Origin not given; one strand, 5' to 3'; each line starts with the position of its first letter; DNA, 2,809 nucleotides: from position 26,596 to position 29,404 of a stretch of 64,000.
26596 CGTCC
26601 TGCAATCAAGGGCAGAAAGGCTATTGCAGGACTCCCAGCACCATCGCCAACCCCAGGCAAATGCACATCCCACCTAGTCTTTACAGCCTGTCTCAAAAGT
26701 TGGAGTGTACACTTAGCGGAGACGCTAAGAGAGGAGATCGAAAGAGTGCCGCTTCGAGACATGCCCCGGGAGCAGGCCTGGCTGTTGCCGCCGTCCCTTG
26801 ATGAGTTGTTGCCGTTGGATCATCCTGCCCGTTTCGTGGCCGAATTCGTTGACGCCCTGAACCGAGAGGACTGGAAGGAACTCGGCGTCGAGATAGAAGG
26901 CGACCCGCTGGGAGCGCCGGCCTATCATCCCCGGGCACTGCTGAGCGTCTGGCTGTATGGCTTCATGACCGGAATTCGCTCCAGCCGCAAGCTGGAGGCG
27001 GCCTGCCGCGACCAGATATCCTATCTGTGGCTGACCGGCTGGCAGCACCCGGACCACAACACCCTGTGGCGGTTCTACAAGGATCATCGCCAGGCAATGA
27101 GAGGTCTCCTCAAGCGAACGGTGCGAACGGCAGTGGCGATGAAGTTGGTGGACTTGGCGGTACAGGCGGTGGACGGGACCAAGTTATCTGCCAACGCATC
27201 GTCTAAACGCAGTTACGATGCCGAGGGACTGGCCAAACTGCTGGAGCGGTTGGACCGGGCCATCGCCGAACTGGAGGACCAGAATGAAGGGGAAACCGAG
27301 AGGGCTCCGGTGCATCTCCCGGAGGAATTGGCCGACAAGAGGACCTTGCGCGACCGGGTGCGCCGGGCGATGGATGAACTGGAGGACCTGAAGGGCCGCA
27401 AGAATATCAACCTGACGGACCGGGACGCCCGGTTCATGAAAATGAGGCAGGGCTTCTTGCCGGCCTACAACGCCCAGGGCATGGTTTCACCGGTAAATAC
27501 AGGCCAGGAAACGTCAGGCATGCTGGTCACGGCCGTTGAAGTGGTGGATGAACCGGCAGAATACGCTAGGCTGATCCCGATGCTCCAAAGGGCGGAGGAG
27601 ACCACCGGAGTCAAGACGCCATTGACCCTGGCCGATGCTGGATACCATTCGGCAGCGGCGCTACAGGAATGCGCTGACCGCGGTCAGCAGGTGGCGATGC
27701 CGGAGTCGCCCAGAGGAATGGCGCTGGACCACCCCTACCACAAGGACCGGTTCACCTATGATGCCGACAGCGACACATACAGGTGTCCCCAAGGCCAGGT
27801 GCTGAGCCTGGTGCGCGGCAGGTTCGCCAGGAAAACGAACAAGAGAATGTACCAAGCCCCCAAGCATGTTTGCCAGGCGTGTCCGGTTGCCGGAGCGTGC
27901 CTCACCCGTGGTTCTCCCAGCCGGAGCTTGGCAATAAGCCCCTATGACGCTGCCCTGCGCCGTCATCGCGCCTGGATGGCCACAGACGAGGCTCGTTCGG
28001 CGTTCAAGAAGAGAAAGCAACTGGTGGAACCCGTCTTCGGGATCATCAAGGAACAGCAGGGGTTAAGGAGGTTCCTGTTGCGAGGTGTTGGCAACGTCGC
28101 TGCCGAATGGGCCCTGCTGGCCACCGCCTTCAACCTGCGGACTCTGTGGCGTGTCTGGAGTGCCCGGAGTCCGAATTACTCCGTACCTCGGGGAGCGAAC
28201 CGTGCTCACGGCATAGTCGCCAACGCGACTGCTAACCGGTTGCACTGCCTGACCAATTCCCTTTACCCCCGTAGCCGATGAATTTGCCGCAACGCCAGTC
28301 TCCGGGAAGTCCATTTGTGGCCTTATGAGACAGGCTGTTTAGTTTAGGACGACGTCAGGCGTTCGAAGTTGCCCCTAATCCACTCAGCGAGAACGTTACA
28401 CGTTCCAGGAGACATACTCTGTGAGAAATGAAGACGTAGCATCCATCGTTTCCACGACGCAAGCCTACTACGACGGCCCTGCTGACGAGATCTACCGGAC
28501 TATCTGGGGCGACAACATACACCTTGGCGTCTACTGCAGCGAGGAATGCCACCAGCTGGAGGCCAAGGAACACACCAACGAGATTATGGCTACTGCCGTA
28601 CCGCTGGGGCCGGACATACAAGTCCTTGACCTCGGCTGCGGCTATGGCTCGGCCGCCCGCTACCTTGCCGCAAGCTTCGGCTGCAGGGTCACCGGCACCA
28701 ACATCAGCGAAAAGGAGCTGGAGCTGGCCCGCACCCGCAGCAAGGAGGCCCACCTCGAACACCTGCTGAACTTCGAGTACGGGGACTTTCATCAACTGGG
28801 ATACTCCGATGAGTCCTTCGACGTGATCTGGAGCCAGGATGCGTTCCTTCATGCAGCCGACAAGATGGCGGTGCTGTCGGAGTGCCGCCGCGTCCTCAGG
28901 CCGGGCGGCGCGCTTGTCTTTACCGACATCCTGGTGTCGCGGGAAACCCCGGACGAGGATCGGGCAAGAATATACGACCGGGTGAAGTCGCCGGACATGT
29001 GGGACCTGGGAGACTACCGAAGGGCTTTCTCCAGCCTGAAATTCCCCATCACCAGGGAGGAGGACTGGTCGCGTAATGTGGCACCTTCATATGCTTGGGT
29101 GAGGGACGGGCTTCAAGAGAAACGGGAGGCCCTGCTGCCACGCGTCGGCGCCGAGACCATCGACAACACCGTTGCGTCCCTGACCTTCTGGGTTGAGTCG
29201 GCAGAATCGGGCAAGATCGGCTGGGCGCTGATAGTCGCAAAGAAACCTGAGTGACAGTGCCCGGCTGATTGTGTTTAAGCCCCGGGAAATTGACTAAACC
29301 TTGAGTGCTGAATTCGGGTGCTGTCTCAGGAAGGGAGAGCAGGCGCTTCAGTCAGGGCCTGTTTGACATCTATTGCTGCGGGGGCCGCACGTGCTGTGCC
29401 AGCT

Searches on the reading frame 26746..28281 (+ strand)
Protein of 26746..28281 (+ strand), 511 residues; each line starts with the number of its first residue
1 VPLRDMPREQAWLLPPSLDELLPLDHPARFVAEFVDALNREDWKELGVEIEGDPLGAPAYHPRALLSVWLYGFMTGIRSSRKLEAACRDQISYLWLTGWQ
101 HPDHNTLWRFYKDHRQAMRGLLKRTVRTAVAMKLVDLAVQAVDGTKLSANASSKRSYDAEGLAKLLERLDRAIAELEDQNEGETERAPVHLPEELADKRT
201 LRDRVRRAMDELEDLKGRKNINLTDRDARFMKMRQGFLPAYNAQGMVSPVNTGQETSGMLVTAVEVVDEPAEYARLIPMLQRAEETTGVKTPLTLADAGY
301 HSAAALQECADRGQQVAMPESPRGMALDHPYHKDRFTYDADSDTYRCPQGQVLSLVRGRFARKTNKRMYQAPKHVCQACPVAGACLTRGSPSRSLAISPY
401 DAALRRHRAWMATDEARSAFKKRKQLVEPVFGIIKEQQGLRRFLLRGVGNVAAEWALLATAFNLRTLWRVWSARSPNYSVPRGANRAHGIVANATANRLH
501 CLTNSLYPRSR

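Call 41: search_protein_families(library=pfam, proteins=[window:26746-28281:+], max_evalue=0.001)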
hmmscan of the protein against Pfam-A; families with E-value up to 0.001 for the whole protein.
window:26746-28281:+ (511 aa): 3 families
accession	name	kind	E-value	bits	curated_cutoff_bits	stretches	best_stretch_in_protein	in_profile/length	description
PF13751.12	DDE_Tnp_1_6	-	8.9e-21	74.9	25.1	1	347-467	2-124/125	Transposase DDE domain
PF05598.16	DUF772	-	4.6e-17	62.2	23.1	1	56-124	1-73/74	Transposase domain (DUF772)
PF01609.27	DDE_Tnp_1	-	1.1e-08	35.6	23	1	259-464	47-200/200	Transposase DDE domain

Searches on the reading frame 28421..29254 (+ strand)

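Call 41: search_protein_families(library=pfam, proteins=[window:28421-29254:+], max_evalue=0.001)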
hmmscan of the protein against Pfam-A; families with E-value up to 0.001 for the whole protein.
window:28421-29254:+ (277 aa): 8 families
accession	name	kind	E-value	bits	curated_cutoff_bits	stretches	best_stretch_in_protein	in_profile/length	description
PF08241.18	Methyltransf_11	-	3.1e-26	92.3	21.2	1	69-167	1-95/95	Methyltransferase domain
PF13649.12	Methyltransf_25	-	4.4e-23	82.2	27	1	68-163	1-97/97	Methyltransferase domain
PF13847.12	Methyltransf_31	-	1.5e-21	77.1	27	1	65-182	4-120/145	Methyltransferase domain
PF08242.18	Methyltransf_12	-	2.6e-16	60.6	30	1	69-165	1-98/98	Methyltransferase domain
PF02353.26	CMAS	-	1.8e-12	47.6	27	1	21-176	17-173/273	Mycolic acid cyclopropane synthetase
PF13489.12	Methyltransf_23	-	2.8e-11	43.8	27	1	62-175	20-124/164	Methyltransferase domain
PF01209.24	Ubie_methyltran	-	2.5e-10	40.6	20.1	1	43-167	31-151/233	ubiE/COQ5 methyltransferase family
PF05175.20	MTS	-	1.1e-06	28.8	23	1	55-166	22-137/170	Methyltransferase small domain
